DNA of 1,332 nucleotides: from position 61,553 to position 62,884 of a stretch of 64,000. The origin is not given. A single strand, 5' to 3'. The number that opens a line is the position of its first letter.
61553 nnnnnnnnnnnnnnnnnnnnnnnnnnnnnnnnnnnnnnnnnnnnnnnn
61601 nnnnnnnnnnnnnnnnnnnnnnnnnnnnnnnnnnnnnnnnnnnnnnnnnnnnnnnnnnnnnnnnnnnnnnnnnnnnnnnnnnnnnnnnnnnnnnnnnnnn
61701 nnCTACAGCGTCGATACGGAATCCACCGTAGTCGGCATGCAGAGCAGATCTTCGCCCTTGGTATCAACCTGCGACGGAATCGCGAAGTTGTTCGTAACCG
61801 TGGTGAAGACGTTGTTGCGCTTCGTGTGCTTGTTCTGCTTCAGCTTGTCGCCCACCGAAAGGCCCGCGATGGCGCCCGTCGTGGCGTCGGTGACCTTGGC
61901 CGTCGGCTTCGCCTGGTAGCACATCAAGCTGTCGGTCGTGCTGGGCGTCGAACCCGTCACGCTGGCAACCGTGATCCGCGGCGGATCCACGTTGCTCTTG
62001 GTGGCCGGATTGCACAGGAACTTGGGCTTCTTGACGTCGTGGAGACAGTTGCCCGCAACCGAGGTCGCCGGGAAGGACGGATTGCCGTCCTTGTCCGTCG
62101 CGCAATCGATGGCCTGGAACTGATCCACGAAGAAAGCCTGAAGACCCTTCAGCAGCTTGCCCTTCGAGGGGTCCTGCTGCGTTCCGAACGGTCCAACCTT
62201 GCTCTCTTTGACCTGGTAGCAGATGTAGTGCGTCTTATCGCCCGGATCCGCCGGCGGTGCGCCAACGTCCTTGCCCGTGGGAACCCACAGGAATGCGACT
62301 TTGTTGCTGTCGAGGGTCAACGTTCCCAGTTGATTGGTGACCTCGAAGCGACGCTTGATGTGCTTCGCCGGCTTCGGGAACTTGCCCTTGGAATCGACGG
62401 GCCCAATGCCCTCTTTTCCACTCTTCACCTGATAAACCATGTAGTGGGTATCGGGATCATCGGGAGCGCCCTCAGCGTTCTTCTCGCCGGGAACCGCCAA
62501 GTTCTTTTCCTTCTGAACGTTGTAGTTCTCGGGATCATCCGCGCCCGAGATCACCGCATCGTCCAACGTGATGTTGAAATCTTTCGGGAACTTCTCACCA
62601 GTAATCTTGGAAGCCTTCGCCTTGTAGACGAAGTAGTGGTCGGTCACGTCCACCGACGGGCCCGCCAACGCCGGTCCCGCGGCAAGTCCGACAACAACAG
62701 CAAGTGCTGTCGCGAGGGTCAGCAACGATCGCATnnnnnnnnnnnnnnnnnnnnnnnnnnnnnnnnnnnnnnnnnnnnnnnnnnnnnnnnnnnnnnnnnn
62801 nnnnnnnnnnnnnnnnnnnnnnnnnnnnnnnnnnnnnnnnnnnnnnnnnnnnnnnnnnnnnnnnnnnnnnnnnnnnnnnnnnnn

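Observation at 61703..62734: Secreted protein built from four degenerate modules with an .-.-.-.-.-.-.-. start and an L-C-x-P end; no family I can name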

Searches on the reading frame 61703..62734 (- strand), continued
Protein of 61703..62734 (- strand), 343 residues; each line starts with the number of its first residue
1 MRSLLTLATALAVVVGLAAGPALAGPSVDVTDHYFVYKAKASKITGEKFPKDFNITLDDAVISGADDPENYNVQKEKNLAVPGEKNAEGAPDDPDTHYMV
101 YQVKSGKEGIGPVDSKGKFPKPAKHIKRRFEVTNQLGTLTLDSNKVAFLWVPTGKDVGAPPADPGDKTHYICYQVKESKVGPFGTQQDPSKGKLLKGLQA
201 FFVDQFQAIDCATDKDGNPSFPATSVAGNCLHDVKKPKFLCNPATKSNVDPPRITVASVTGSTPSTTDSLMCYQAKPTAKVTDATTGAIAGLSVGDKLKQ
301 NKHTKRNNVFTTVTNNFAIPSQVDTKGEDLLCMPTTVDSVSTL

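Call 40: search_protein_families(library=pfam, proteins=[P0055, P0058, P0084, P0085, P0113, P0115, P0127, P0134, P0125, P0129], max_evalue=0.01)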
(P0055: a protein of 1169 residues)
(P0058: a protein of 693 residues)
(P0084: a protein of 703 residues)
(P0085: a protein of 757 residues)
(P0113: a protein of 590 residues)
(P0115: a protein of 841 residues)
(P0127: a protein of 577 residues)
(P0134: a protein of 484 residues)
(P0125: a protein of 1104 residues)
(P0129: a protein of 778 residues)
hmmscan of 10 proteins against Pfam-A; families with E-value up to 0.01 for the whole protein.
P0055 (1169 aa): 0 families

P0058 (693 aa): 1 family
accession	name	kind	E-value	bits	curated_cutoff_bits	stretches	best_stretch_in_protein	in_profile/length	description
PF02412.23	TSP_3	-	0.00019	21.5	25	0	474-497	12-32/36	Thrombospondin type 3 repeat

P0084 (703 aa): 1 family
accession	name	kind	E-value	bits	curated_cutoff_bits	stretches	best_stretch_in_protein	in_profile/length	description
PF07603.17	Lcl_C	-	5.9e-12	46.4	34.9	1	519-691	1-117/117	Lcl C-terminal domain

P0085 (757 aa): 3 families
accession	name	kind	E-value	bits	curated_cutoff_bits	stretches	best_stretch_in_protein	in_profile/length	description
PF19077.6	Big_13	-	0.00017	22.5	27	1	654-693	63-102/102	Bacterial Ig-like domain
PF13750.12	Big_3_3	-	0.00026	21.1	27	1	656-700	4-50/157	Bacterial Ig-like domain (group 3)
PF17957.7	Big_7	-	0.0021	19.1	24.1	0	616-672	22-70/70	Bacterial Ig domain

P0113 (590 aa): 0 families

P0115 (841 aa): 1 family
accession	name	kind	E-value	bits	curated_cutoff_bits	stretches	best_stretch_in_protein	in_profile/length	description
PF24247.1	DUF7450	-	2.5e-10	40.7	27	2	88-210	1-105/151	Repeat of unknown function (DUF7450)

P0127 (577 aa): 3 families
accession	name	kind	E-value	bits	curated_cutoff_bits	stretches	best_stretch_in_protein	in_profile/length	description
PF07676.18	PD40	-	1.6e-12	47.4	20.9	2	468-490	3-26/38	WD40-like Beta Propeller Repeat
PF24247.1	DUF7450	-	3.9e-09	36.9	27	1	13-99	38-124/151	Repeat of unknown function (DUF7450)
PF00930.27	DPPIV_N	-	2e-07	30.5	22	0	379-412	37-70/354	Dipeptidyl peptidase IV (DPP IV) N-terminal region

P0134 (484 aa): 3 families
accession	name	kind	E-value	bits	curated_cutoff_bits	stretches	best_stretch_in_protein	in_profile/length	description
PF24247.1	DUF7450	-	2.9e-12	47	27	2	123-232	14-107/151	Repeat of unknown function (DUF7450)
PF13948.11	DUF4215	-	5.2e-06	27.1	27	1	362-402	8-46/47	Domain of unknown function (DUF4215)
PF07648.20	Kazal_2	-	0.002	18.7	22.8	1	444-481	3-48/48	Kazal-type serine protease inhibitor domain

P0125 (1104 aa): 2 families
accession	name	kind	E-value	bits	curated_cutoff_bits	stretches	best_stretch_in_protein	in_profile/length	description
PF24247.1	DUF7450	-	8.3e-87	289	27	5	522-683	1-151/151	Repeat of unknown function (DUF7450)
PF02412.23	TSP_3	-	2.2e-08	34.1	25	1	734-756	14-36/36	Thrombospondin type 3 repeat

P0129 (778 aa): 1 family
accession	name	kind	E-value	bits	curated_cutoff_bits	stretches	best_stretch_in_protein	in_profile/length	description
PF24247.1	DUF7450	-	6.7e-34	117.3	27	2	355-502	17-151/151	Repeat of unknown function (DUF7450)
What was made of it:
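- The block is sometimes N-terminal (call 40).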

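Call 53: find_encoding_contigs(protein=P0003, flank=8000, max_places=2)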
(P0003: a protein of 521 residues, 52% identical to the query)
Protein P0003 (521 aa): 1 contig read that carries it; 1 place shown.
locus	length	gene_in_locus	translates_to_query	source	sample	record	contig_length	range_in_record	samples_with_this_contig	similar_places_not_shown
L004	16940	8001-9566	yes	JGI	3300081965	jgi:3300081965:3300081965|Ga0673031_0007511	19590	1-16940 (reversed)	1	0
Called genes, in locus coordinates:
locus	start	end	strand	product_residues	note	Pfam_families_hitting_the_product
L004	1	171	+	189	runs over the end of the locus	PF13489:Methyltransf_23, PF00398:RrnaAD, PF08241:Methyltransf_11, PF08242:Methyltransf_12 (weak), PF13649:Methyltransf_25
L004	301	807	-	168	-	PF00072:Response_reg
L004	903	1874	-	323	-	-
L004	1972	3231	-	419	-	-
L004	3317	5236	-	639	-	PF10049:DUF2283 (faint), PF13948:DUF4215 (faint)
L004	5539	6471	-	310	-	PF00781:DAGK_cat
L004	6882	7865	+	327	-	-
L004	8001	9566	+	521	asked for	PF07452:CHRD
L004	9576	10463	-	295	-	PF00296:Bac_luciferase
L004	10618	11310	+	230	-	PF00702:Hydrolase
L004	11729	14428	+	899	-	-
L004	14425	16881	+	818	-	PF01011:PQQ (weak), PF13360:PQQ_2, PF13570:Beta-prop_ACSF4 (weak)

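Call 54: find_encoding_contigs(protein=P0056, flank=8000, max_places=2)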
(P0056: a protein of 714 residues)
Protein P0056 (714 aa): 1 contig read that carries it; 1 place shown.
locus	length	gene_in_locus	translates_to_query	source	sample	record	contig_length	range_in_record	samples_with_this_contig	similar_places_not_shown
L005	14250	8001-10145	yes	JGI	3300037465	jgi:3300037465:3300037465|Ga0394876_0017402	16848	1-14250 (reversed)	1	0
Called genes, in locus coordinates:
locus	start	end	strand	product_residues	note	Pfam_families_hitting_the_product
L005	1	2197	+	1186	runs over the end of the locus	PF01855:POR_N, PF13237:Fer4_10 (faint), PF17147:PFOR_II, PF01558:POR, PF10371:EKR, PF12837:Fer4_6 (weak), PF12838:Fer4_7, PF13484:Fer4_16, +5 more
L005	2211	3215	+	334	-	PF01180:DHO_dh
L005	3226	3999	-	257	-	PF00106:adh_short, PF08659:KR, PF13561:adh_short_C2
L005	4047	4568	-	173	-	PF00300:His_Phos_1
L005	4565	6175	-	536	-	PF01928:CYTH, PF05235:CHAD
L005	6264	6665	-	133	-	PF01850:PIN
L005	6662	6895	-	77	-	PF02604:PhdYeFM_antitox (weak)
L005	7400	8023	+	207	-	-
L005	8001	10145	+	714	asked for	PF00413:Peptidase_M10 (faint)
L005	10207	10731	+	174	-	-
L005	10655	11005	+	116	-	-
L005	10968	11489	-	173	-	PF01934:HepT-like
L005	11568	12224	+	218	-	PF01081:Aldolase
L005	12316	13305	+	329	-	PF00682:HMGL-like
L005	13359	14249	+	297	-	?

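Call 55: find_encoding_contigs(protein=P0157, flank=8000, max_places=2)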
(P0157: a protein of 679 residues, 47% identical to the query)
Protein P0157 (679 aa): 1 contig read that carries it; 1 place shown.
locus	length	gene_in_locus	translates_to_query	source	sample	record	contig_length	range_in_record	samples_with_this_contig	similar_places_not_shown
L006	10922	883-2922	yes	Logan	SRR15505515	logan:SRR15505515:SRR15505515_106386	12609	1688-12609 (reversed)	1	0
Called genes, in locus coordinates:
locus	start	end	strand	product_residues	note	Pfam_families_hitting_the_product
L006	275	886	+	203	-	-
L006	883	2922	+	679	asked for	-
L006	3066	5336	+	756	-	PF00082:Peptidase_S8, PF02225:PA, PF17766:fn3_6 (weak)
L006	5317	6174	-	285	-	PF00590:TP_methylase, PF23016:RsmI_C (weak)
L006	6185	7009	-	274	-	PF00733:Asn_synthase (weak), PF02540:NAD_synthase, PF03054:tRNA_Me_trans (faint)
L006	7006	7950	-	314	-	PF00795:CN_hydrolase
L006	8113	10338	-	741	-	PF22842:Pel9A-like_beta_helix, PF07602:DUF1565 (faint), PF05048:NosD (weak), PF13229:Beta_helix, PF05048:NosD (weak)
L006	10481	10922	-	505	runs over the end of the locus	PF00361:Proton_antipo_M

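Call 62: fold_search(model_id=the predicted structure, library=viral)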
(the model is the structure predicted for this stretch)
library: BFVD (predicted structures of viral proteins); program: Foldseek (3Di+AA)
matches with E <= 10: 149; with E <= 0.001: 0
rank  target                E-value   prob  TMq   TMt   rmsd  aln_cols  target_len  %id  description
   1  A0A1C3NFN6            2.9e-01  0.02  0.09  0.07  29.2       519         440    7  (no name in the UniProt tables at hand)
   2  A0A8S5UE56            4.1e-01  0.01  0.07  0.05  25.3       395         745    9  Uncharacterized protein [Siphoviridae sp. ctGQT3]
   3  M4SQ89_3              6.3e-01  0.02  0.10  0.03  26.8       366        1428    9  (no name in the UniProt tables at hand)
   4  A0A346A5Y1            6.3e-01  0.01  0.10  0.05  29.2       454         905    8  (no name in the UniProt tables at hand)
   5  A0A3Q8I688            7.0e-01  0.01  0.07  0.06  29.1       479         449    9  (no name in the UniProt tables at hand)
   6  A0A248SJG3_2          7.7e-01  0.01  0.08  0.05  23.2       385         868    8  (no name in the UniProt tables at hand)
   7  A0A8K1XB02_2          8.1e-01  0.01  0.07  0.04  32.7       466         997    8  (no name in the UniProt tables at hand)
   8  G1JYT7                8.5e-01  0.03  0.11  0.06  19.4       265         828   10  Capsid polyprotein VP90 (Fragment) [California sea lion astrovirus 4]
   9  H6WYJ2                1.2e+00  0.01  0.08  0.07  25.3       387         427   11  Uncharacterized protein [Hafnia phage Enc34]
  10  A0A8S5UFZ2            1.3e+00  0.01  0.08  0.08  28.4       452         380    7  Beta clamp protein [Myoviridae sp. ctshb19]
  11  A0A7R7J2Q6            1.3e+00  0.01  0.07  0.05  29.7       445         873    9  (no name in the UniProt tables at hand)
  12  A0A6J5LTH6            1.4e+00  0.01  0.09  0.05  25.5       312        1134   10  Anti-CBASS protein Acb1 [uncultured Caudovirales phage]
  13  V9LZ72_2              1.4e+00  0.01  0.08  0.03  32.5       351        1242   10  Uncharacterized protein [Vibrio phage VP4B]
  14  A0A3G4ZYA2            1.4e+00  0.01  0.07  0.08  17.8       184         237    7  CYTH domain-containing protein [Edafosvirus sp.]
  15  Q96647                1.6e+00  0.01  0.08  0.05  20.1       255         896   12  Genome polyprotein (Fragment) [Bovine viral diarrhea virus]
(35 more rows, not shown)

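Call 66: search_solved_structures(query=A1, max_evalue=10)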
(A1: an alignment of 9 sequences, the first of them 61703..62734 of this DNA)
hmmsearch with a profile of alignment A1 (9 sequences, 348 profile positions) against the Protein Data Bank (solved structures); distinct sequences matched with E-value up to 10: 1.
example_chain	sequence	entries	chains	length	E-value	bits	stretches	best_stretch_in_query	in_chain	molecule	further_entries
1ae1_A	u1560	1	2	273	0.27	13.8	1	264-340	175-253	TROPINONE REDUCTASE-I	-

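Call 67: search_protein_families(library=ncbifam, proteins=[P0125, P0129, P0008, P0115, P0003], max_evalue=0.01)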
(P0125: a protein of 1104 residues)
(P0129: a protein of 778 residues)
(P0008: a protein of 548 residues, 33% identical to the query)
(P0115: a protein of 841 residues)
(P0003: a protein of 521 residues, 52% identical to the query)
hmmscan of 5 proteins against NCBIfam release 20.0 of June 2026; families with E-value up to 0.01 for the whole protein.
P0125 (1104 aa): 2 families
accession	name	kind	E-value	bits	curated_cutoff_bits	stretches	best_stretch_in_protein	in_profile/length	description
NF047638.1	throspo3_MtsC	equivalog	1.1e-08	34.4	350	1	735-798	66-126/428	cell-cell cohesion MYXO-CTERM protein MtsC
NF045500.1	Omp28_seleno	equivalog_domain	5.4e-08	32.6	200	1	728-769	267-308/377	Omp28-related selenoprotein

P0129 (778 aa): 1 family
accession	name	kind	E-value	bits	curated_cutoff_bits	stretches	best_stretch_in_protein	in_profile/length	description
NF033206.1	ScyE_fam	subfamily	0.00062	19.4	80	0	48-98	233-286/333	ScyD/ScyE family protein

P0008 (548 aa): 0 families

P0115 (841 aa): 0 families

P0003 (521 aa): 0 families

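Call 72: find_related_loci(query=A6, collection=metagenome_contigs, flank=6000)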
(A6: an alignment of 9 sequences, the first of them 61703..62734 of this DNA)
Query A6 (343 aa) in metagenome_contigs; peptide patterns used: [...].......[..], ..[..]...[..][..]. (x = any residue, [..] = any of these).
187 stretches matched a pattern; 30 encode a relative of the query (tblastn E <= 1e-3); 30 distinct loci.
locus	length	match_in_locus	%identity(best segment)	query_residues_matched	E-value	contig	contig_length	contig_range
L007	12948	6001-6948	51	31-340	9e-90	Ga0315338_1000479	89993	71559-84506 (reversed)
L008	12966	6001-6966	48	26-343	1e-87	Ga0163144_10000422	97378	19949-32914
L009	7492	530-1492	50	30-342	3e-83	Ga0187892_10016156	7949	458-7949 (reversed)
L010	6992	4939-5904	43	30-343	1e-79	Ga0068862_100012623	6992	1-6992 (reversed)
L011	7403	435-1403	47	32-343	1e-78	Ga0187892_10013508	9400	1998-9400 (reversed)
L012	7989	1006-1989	44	30-340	3e-77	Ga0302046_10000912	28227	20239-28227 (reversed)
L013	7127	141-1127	43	26-340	7e-77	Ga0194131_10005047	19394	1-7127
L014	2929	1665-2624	46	32-341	2e-77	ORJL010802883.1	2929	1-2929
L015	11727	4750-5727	44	31-340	5e-75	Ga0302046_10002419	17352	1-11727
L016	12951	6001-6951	40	32-343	1e-74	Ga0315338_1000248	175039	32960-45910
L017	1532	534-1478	44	39-341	4e-79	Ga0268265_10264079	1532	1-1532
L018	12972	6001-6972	47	30-340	2e-81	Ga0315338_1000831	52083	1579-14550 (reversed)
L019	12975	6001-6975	43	31-343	9e-70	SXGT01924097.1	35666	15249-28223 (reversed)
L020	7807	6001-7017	41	17-343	1e-68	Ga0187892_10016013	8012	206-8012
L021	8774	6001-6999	42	21-343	1e-66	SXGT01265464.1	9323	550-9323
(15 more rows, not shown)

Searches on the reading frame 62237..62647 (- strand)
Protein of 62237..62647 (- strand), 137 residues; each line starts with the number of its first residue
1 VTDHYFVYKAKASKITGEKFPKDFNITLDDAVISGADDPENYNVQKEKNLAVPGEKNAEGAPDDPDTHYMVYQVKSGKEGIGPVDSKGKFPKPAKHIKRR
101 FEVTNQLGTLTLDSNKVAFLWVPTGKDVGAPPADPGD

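Call 61: predict_structure(alignment_id=A5)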
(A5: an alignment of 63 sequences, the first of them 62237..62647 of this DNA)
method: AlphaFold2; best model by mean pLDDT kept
length: 137 residues; sequences in the alignment: 63
mean_pLDDT: 92.4   pTM: 0.82
mean pLDDT of the five models: 92.4, 91.4, 91.0, 90.2, 84.4
residues with pLDDT >= 90: 104; 70-90: 31; 50-70: 2; < 50: 0
segments of 3 or more residues with pLDDT < 50: none
pLDDT, mean of each block of 10 residues (from residue 1): 91 86 91 90 96 93 93 96 96 95 95 97 90 80
secondary structure, 60 per line:
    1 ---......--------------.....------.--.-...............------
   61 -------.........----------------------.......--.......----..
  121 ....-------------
elements in order: E4-9 E24-28 E40-54 E68-76 E99-105 E108-114 E119-124
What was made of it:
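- A di-module folds confidently on its own (call 61).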

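Call 64: fold_search(model_id=the predicted structure, library=pdb)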
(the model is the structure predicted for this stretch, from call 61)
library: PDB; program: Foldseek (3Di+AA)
matches with E <= 10: 105; with E <= 0.001: 0
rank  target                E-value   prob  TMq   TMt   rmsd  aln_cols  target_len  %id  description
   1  9gyt_1S               1.6e+00  0.06  0.15  0.14  14.4       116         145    9  High resolution structure of B. oleracea mitoribosome (released 2025-10-15)
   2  9cyt_B                1.7e+00  0.06  0.18  0.06  15.2       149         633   10  Cryo-EM structure of MRV outer shell (released 2024-12-18)
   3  9cyt_H                1.7e+00  0.05  0.16  0.07  14.9       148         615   12  Cryo-EM structure of MRV outer shell (released 2024-12-18)
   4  6ac9_A                1.8e+00  0.04  0.16  0.08  14.9       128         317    8  Crystal structure of human Vaccinia-related kinase 1 (VRK1) in complex with AMP-PNP (released 2018-12-26)
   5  5uvf_B                1.9e+00  0.05  0.17  0.09  15.2       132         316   10  Crystal Structure of the Human vaccinia-related kinase bound to BI-D1870 (released 2017-03-22)
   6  8dy1_B                2.0e+00  0.21  0.20  0.27   8.0        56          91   11  Crystal Structure of scFv CAT2200 LH in complex with IL-17A (released 2023-05-03)
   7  4s37_F                2.1e+00  0.02  0.11  0.09  24.9       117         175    8  Crystal structure of R2 pyocin membrane-piercing spike (released 2016-01-27)
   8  8a22_Ap               2.2e+00  0.06  0.18  0.14  16.3       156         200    8  Structure of the mitochondrial ribosome from Polytomella magna (released 2022-11-16)
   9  9evs_1S               2.3e+00  0.04  0.14  0.13  14.6       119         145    9  Structure of the flowering plant mitoribosome with P-site tRNA (released 2025-09-03)
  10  5ocr_A                2.3e+00  0.03  0.14  0.09  19.9       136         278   18  Crystal structure of the kappa-carrageenase zobellia_236 from Zobellia galactanivorans (released 2017-10-18)
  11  5uvf_A                2.7e+00  0.06  0.12  0.06  11.8        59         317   12  Crystal Structure of the Human vaccinia-related kinase bound to BI-D1870 (released 2017-03-22)
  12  3op5_B                2.7e+00  0.04  0.18  0.10  15.2       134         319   10  Human vaccinia-related kinase 1 (released 2010-09-22)
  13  5ngk_B                2.9e+00  0.10  0.17  0.07  12.5        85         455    7  The endo-beta1,6-glucanase BT3312 (released 2017-05-10)
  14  5z3k_B                2.9e+00  0.06  0.13  0.04  17.2        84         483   10  Crystal structure of glucosidase from Croceicoccus marinus at 1.8 Angstrom resolution (released 2019-01-23)
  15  6bu6_D                2.9e+00  0.04  0.14  0.07  14.9       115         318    7  Crystal Structure of the Human vaccinia-related kinase bound to a bis-difluorophenol-aminopyridine inhibitor (released 2017-12-20)
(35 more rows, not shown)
